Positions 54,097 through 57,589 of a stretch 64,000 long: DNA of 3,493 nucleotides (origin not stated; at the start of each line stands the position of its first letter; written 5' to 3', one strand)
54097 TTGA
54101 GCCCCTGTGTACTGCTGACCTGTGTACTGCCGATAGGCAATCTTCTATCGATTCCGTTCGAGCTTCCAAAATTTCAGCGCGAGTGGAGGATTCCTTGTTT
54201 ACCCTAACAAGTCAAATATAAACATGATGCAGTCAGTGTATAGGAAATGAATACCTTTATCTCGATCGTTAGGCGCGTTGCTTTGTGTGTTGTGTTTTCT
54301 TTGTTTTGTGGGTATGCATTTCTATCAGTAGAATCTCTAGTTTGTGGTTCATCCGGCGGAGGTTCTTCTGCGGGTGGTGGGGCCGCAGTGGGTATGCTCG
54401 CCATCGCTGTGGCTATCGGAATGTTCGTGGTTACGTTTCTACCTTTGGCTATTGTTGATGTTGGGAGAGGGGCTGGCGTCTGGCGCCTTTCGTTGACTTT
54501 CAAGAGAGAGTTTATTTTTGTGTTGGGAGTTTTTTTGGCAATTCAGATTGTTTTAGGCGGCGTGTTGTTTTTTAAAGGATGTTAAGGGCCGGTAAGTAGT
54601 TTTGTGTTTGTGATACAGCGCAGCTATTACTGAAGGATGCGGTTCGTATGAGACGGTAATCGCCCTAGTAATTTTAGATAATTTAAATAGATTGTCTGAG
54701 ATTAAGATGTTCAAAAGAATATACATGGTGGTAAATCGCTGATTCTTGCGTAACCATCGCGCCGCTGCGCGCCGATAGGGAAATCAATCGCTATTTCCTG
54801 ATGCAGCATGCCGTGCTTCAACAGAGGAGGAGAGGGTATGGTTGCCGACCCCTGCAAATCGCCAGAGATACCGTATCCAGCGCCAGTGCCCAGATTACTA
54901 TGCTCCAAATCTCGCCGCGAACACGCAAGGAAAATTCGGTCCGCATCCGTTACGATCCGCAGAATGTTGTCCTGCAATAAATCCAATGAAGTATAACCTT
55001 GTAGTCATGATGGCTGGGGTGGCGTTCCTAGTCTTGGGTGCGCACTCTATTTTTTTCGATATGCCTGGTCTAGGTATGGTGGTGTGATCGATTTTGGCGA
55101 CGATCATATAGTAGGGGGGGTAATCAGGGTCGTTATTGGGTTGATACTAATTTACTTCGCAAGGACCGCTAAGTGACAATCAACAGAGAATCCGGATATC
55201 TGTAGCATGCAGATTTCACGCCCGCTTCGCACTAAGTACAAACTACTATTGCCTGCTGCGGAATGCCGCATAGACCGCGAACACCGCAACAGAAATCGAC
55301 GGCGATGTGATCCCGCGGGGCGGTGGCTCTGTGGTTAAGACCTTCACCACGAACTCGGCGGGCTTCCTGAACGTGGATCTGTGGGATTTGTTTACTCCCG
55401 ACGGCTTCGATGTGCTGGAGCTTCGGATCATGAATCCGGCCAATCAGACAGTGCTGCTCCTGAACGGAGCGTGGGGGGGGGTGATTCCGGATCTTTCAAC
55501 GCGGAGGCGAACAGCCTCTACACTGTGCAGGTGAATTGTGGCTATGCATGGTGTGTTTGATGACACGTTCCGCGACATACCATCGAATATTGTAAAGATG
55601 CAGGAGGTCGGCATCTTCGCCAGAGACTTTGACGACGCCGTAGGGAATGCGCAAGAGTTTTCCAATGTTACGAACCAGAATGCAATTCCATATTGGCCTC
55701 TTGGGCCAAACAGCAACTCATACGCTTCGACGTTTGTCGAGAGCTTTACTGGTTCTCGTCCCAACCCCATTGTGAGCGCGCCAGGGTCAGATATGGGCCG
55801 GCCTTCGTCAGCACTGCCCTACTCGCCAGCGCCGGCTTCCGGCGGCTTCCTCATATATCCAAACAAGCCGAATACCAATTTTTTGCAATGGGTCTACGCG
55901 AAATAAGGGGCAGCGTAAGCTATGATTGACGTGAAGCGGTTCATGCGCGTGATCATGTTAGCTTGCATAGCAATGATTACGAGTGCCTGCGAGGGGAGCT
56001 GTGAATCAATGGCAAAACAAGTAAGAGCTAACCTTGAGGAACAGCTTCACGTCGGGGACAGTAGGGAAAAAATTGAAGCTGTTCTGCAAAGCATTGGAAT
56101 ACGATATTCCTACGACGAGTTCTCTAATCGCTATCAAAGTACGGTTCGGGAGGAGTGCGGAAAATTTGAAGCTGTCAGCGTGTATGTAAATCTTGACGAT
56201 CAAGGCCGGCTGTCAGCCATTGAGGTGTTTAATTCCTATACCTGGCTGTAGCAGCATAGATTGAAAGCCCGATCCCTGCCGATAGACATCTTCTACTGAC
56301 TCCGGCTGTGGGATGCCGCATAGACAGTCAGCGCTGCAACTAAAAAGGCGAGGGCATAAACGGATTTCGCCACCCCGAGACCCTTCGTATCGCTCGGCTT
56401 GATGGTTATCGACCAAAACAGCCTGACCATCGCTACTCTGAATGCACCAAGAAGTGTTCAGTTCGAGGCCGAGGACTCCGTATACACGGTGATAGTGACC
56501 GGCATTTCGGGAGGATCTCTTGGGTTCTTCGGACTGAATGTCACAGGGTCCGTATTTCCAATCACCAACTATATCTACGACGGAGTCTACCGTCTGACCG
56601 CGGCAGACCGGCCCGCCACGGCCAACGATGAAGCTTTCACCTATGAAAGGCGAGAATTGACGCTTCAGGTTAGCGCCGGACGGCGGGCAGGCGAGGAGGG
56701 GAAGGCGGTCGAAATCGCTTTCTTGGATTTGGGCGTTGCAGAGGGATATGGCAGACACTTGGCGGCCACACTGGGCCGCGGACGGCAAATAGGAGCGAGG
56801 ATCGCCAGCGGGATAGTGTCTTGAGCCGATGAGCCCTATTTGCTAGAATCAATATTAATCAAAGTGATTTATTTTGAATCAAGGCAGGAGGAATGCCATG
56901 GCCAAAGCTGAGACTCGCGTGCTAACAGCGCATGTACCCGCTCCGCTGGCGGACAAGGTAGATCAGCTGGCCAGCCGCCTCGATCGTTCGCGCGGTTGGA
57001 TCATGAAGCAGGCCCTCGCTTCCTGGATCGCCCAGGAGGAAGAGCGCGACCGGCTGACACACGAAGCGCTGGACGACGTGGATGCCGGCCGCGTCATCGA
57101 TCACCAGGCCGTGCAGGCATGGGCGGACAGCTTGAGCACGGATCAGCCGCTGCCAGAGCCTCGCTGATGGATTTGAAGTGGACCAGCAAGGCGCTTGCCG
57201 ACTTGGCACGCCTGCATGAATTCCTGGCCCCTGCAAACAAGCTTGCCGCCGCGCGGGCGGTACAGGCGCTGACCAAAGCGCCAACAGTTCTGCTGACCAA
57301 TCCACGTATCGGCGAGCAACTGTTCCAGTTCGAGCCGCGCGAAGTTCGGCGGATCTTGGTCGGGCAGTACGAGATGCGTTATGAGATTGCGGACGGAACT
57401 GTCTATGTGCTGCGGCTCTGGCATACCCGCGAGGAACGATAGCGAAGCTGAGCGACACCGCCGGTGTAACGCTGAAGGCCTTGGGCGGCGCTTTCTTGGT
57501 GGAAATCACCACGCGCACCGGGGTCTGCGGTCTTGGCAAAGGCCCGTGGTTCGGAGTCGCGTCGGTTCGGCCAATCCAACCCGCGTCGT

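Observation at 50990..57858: tRNA-Leu-flanked AT-rich island consisting only of decayed orphan rhs toxin/immunity cassettes, with no rhs body upstream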

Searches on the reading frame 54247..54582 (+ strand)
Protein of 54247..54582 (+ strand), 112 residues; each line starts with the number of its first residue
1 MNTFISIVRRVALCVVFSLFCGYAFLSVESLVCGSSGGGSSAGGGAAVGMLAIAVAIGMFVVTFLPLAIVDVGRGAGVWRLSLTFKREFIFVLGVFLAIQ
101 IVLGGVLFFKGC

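Call 29: search_protein_families(library=pfam, max_evalue=0.1, proteins=[window:54247-54582:+])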
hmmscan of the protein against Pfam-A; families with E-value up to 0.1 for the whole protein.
seq(112 aa): 0 families
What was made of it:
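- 54247..54585 (+): imm3: 112-aa multi-TM ORF. Its ATG overlaps the tail 3 stop codon (ATGA). No family hit (call 29).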

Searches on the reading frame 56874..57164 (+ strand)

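Call 6: search_protein_families(library=ncbifam, max_evalue=0.1, proteins=[window:56874-57164:+])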
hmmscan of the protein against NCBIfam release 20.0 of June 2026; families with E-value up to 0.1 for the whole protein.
seq(97 aa): 4 families
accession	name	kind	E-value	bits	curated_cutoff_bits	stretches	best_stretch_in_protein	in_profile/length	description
TIGR04563.1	TIGR04563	subfamily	0.0036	17.1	65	1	27-48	18-39/53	TIGR04563 family protein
NF008772.0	PRK11809.1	equivalog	0.0043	14.6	1750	1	16-65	5-54/1318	trifunctional transcriptional regulator/proline dehydrogenase/L-glutamate gamma-semialdehyde dehydrogenase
NF048017.1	antitoxin_RelB_like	equivalog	0.015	15.5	50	1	22-74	3-54/70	type II toxin-antitoxin system RelB family antitoxin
NF047399.1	BrnA_antitoxin_add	equivalog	0.046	13.9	60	1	12-49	30-67/70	type II toxin-antitoxin system BrnA family antitoxin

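Call 29: search_protein_families(library=pfam, max_evalue=0.1, proteins=[window:56874-57164:+])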
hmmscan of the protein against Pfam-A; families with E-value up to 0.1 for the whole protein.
seq(97 aa): 2 families
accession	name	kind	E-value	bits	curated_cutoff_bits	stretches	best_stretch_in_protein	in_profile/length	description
PF01402.27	RHH_1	-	1.7e-09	37.7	20.5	1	17-54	2-39/39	Ribbon-helix-helix protein, copG family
PF21775.3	PutA_1st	-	0.034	14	27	1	27-54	6-33/33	PutA, RHH domain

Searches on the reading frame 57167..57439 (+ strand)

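Call 6: search_protein_families(library=ncbifam, max_evalue=0.1, proteins=[window:57167-57439:+])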
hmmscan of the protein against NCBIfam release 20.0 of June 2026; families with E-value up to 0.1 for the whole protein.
seq(91 aa): 1 family
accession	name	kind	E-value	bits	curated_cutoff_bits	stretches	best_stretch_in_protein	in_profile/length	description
TIGR02385.1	RelE_StbE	subfamily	0.092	13.3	27.9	0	3-84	2-78/88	type II toxin-antitoxin system mRNA interferase toxin, RelE/StbE family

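Call 29: search_protein_families(library=pfam, max_evalue=0.1, proteins=[window:57167-57439:+])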
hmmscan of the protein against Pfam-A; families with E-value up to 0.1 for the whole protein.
seq(91 aa): 1 family
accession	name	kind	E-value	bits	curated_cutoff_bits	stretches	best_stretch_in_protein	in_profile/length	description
PF05016.21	ParE_toxin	-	2e-16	60.8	23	1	3-90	1-88/89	ParE toxin of type II toxin-antitoxin system, parDE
